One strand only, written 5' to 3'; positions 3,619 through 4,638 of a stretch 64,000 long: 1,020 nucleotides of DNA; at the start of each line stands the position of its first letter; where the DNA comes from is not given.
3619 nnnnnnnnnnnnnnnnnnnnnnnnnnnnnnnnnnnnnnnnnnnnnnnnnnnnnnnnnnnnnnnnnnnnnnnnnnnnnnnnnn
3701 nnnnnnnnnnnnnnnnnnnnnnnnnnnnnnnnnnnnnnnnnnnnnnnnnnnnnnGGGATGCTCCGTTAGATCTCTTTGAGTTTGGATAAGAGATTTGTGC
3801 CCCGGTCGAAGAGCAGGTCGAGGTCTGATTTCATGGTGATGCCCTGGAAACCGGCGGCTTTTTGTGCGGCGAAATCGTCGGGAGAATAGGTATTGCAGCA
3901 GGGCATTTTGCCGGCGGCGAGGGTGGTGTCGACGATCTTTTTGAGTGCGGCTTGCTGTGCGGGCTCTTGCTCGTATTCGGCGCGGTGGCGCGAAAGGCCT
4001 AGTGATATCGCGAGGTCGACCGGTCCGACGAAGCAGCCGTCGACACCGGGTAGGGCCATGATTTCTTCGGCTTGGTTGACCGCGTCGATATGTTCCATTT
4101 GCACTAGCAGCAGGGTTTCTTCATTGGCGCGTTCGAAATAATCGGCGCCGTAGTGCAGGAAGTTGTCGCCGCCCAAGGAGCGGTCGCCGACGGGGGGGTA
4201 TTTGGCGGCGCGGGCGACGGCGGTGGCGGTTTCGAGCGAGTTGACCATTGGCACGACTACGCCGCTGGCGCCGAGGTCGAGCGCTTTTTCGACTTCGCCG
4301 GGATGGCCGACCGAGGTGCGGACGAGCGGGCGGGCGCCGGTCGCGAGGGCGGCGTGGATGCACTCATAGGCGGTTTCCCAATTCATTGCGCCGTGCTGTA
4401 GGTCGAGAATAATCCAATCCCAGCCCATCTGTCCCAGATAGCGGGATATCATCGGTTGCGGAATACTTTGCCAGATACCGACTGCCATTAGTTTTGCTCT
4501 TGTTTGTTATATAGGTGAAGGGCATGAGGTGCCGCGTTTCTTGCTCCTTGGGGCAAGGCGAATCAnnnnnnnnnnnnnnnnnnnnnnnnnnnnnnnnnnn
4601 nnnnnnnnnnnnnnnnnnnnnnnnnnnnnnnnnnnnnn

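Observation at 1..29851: Unusual density of PhyH-family Fe(II)/2OG dioxygenase paralogs (at least six, possibly seven) in one ~30-kb catabolic island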

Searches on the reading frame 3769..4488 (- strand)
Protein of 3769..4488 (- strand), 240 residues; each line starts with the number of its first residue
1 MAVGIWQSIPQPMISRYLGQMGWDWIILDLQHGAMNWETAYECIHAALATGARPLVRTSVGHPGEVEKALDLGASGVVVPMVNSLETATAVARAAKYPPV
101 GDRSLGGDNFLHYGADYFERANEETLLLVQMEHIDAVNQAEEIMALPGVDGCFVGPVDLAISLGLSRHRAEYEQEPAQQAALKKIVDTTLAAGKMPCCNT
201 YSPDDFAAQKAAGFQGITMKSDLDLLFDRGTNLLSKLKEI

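Call 5: search_protein_families(library=pfam, proteins=[window:3769-4488:-], max_evalue=0.01)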
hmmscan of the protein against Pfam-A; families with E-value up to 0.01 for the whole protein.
window:3769-4488:- (240 aa): 1 family
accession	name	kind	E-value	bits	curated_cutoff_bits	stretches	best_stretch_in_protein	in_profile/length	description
PF03328.21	HpcH_HpaI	-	4.2e-29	101.9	25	1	4-194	3-185/221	HpcH/HpaI aldolase/citrate lyase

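Call 48: search_protein_families(library=ncbifam, proteins=[window:3769-4488:-], max_evalue=0.00001)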
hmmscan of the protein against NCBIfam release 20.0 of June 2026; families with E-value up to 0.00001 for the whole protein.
window:3769-4488:- (240 aa): 4 families
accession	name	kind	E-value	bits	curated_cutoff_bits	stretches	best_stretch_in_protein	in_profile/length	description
TIGR02311.1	HpaI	equivalog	7.9e-38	130.3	368.8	1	3-237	14-248/249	4-hydroxy-2-oxoheptanedioate aldolase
TIGR03239.1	GarL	equivalog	3.3e-33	115.3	406.75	1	3-226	14-236/249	2-dehydro-3-deoxyglucarate aldolase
NF007849.0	PRK10558.1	equivalog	3.7e-33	115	393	1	2-225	20-242/256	2-dehydro-3-deoxyglucarate aldolase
NF007521.0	PRK10128.1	equivalog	1.3e-27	97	441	1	2-195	19-216/267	2-keto-3-deoxy-L-rhamnonate aldolase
